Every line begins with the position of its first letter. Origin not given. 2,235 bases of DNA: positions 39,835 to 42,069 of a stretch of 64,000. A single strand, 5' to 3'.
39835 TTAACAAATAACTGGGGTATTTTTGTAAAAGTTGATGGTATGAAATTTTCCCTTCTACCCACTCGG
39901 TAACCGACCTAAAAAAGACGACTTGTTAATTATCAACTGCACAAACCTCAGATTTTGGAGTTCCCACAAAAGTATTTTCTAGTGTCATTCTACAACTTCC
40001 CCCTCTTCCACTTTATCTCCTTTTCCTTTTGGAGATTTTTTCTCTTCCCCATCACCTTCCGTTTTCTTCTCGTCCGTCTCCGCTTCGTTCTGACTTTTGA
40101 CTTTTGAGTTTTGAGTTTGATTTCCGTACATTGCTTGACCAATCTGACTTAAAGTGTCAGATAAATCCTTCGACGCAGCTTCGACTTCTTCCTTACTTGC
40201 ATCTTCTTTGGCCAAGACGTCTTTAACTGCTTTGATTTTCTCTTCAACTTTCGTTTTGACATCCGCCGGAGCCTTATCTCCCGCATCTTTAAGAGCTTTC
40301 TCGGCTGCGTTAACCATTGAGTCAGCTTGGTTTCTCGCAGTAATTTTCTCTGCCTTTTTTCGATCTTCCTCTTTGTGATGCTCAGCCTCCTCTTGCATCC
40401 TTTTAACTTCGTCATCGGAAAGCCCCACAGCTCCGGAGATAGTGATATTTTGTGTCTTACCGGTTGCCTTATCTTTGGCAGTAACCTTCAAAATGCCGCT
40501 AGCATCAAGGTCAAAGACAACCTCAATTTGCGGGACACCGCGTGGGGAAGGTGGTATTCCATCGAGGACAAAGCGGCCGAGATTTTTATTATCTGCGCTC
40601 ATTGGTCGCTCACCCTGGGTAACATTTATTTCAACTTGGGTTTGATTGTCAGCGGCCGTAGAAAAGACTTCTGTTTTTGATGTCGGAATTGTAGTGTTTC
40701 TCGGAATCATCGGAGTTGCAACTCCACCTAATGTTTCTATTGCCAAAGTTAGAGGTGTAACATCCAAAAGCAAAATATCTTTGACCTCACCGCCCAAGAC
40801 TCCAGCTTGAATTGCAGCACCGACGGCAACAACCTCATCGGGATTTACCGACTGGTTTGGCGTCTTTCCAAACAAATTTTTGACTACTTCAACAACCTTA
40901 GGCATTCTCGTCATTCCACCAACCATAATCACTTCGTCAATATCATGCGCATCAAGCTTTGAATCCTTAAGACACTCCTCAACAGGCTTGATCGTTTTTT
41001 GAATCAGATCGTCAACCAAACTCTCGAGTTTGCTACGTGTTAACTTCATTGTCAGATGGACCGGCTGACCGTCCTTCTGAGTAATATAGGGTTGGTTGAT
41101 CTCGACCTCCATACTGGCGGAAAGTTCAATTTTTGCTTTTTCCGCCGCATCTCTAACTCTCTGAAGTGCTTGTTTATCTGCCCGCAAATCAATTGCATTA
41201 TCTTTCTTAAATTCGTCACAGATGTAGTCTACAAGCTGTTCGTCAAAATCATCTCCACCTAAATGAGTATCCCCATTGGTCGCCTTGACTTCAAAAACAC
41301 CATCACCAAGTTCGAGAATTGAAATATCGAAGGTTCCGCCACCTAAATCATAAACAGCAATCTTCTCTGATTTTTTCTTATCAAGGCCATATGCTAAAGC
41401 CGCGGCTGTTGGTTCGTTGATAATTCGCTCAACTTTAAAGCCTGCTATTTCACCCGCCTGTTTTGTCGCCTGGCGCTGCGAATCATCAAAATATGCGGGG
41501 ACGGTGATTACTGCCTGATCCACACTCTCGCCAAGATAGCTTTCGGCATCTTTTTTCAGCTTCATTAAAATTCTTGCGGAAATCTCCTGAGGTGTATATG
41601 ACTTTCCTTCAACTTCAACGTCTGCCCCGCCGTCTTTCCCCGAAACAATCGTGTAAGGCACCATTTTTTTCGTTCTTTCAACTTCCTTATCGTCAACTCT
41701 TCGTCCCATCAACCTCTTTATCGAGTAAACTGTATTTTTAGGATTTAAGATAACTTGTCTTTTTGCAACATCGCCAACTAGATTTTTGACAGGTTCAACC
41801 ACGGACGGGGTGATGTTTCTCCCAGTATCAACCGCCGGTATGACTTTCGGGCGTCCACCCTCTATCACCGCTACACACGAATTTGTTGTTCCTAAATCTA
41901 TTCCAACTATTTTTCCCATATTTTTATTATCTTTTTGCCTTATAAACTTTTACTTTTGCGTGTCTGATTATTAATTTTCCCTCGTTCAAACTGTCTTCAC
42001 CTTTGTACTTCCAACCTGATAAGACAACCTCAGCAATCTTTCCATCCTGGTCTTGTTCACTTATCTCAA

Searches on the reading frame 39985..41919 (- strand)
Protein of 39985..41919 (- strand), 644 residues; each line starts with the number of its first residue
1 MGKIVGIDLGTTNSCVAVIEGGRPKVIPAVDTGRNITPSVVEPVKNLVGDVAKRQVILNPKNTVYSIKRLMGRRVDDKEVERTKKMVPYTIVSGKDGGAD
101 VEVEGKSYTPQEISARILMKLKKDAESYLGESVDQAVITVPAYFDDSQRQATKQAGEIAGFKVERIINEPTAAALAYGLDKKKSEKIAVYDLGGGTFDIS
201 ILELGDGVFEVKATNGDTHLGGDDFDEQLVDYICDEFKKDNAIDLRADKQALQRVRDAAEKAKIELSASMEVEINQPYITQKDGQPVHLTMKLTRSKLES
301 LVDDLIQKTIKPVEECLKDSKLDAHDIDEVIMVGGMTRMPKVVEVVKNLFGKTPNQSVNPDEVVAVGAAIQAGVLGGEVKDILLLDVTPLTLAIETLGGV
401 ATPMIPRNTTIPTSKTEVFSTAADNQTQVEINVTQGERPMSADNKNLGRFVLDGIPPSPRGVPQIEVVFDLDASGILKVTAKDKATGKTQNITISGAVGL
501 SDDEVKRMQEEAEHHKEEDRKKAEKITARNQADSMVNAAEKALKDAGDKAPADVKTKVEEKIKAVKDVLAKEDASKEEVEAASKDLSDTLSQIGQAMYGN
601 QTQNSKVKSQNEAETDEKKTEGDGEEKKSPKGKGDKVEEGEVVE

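Call 63: search_protein_families(library=pfam, proteins=[window:39985-41919:-], max_evalue=0.0001)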
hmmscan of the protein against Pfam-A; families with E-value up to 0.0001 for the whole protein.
window:39985-41919:- (644 aa): 2 families
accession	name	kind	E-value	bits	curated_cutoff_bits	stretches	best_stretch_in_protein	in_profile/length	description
PF00012.26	HSP70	-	2.3e-248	825.8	20.6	1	4-598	1-598/599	Hsp70 protein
PF06723.19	MreB_Mbl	-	2.6e-18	66.4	27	1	116-370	76-317/327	MreB/Mbl protein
